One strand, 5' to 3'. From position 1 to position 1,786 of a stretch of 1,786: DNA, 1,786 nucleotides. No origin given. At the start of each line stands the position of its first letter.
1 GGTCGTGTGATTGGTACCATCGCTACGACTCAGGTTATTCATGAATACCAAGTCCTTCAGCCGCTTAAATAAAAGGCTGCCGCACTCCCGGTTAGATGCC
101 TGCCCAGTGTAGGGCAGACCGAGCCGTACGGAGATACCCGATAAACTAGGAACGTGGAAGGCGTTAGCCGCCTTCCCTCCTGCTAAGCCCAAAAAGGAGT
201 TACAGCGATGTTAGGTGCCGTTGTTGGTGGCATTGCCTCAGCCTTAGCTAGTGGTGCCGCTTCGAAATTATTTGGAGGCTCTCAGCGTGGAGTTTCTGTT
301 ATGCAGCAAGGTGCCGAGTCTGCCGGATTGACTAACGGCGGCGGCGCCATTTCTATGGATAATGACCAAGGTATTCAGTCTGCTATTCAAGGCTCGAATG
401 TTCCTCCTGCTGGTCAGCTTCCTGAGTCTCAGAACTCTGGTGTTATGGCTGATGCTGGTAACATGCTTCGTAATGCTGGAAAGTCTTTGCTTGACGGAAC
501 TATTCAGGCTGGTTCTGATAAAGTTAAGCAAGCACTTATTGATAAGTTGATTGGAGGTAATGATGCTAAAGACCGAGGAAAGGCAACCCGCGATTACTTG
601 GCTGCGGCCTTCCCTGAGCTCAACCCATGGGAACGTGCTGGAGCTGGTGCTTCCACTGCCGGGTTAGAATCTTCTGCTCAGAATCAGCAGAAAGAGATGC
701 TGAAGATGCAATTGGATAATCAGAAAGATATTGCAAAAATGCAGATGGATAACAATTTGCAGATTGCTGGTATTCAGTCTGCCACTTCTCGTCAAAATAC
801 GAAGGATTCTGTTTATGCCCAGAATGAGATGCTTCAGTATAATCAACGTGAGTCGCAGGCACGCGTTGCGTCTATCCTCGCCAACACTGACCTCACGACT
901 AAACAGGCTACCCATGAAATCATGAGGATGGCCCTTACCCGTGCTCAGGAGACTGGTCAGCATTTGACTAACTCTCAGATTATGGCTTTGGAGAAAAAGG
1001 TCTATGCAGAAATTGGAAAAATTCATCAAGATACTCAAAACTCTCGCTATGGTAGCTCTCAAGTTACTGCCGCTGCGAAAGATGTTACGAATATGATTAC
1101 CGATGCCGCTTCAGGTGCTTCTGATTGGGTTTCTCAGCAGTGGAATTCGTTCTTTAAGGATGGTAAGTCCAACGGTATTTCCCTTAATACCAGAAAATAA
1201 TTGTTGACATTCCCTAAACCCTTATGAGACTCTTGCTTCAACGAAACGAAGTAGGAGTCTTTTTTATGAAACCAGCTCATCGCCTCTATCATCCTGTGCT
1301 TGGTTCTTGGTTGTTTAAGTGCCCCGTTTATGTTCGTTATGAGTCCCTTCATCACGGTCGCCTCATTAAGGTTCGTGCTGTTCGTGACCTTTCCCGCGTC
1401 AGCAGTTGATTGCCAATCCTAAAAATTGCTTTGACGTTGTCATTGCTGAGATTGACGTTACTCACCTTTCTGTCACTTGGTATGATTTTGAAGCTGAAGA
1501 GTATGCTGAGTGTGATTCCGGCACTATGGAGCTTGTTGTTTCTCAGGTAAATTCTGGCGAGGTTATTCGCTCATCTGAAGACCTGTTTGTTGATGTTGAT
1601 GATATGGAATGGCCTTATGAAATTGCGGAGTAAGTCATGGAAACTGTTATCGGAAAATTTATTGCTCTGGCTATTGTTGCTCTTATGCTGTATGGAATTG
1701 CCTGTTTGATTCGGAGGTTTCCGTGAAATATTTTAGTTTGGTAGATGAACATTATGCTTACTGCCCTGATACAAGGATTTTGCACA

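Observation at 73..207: Expanded G-H spacer with hairpins and a CTG block: candidate complementary-strand (minus) origin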

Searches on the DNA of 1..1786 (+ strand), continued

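Call 55: get_annotated_region(hit=H117, flank=5000)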
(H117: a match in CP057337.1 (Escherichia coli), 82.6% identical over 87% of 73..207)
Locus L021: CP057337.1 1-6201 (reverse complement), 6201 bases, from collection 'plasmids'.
description: Escherichia coli strain RHB29-C22 plasmid pRHB29-C22_2, complete sequence
organism: Escherichia coli (NCBI taxid 562)
taxonomy: Bacteria; Pseudomonadota; Gammaproteobacteria; Enterobacterales; Enterobacteriaceae; Escherichia; Escherichia coli
host: -; source: culture,Pooled sheep faecal samples collected from floor of farm; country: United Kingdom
typing (MOB-suite, as given by PLSDB): non-mobilizable
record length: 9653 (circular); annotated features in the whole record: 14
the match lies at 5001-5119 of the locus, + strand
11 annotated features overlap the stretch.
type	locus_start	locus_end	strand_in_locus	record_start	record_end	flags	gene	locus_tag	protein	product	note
CDS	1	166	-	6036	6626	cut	-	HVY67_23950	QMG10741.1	hypothetical protein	-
CDS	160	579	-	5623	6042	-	-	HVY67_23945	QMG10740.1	hypothetical protein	-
CDS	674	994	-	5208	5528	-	-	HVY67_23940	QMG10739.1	hypothetical protein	-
CDS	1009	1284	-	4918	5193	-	-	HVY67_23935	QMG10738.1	hypothetical protein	-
CDS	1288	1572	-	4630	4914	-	-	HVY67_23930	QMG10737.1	hypothetical protein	-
CDS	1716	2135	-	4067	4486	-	-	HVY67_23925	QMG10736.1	hypothetical protein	-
CDS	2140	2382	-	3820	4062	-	-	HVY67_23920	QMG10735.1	hypothetical protein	-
CDS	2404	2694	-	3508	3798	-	-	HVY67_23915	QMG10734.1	hypothetical protein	-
CDS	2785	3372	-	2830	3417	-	-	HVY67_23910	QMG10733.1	hypothetical protein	-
CDS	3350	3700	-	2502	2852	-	-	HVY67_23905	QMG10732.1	helix-turn-helix domain-containing protein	-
CDS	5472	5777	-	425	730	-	-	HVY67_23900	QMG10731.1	hypothetical protein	-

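Call 56: get_annotated_region(hit=H119, flank=5000)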
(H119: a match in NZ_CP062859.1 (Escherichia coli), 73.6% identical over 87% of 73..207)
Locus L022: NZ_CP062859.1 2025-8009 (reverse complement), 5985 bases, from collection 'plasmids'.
description: Escherichia coli strain Res13-Lact-PEB14-36 plasmid unnamed
organism: Escherichia coli (NCBI taxid 562)
taxonomy: Bacteria; Pseudomonadota; Gammaproteobacteria; Enterobacterales; Enterobacteriaceae; Escherichia; Escherichia coli
host: -; source: Sus scrofa domesticus,feces; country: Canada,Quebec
typing (MOB-suite, as given by PLSDB): non-mobilizable
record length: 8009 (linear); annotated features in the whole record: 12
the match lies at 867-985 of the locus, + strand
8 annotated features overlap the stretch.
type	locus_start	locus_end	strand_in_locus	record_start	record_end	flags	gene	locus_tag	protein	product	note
CDS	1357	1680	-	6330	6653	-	-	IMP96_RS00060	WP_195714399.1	hypothetical protein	-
CDS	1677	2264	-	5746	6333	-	-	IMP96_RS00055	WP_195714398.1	hypothetical protein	-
CDS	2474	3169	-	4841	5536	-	-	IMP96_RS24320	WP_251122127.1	XRE family transcriptional regulator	-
CDS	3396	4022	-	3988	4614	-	-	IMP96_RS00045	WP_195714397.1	recombinase family protein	GO:0006310 - DNA recombination [Evidence IEA]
CDS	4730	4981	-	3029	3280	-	-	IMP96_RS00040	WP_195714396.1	hypothetical protein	-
CDS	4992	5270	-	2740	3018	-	-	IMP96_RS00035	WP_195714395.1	hypothetical protein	-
CDS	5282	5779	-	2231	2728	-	-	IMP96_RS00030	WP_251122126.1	hypothetical protein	-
CDS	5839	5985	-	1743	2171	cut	-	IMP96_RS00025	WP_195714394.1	hypothetical protein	-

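Call 63: search_dna_similar(query=window:73-207:+, collection=ecoli_genomes, mode=distant, max_evalue=0.001, max_rows=30, rows=spread)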
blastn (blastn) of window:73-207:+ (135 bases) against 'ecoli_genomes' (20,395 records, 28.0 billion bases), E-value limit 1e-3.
Records with a match: 2; places in all: 2; records where one place covers at least 80% of the query: 2.
Genomes with a match: 2 of 5426; with a place that covers at least 80% of the query: 2. Places per genome that has any: lowest 1, median 1, highest 1. On chromosomes: 0 places; on plasmids: 2.
Best place of each record, by identity: 60-80% 2.
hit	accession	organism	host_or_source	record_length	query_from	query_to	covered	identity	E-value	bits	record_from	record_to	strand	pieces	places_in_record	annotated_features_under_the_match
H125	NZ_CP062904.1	Escherichia coli strain Res13-Lact-EB12-05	Sus scrofa domesticus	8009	1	117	87%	73.6%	4e-7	63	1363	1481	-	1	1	none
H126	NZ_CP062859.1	Escherichia coli strain Res13-Lact-PEB14-36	Sus scrofa domesticus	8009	1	117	87%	73.6%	4e-7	63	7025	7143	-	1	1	none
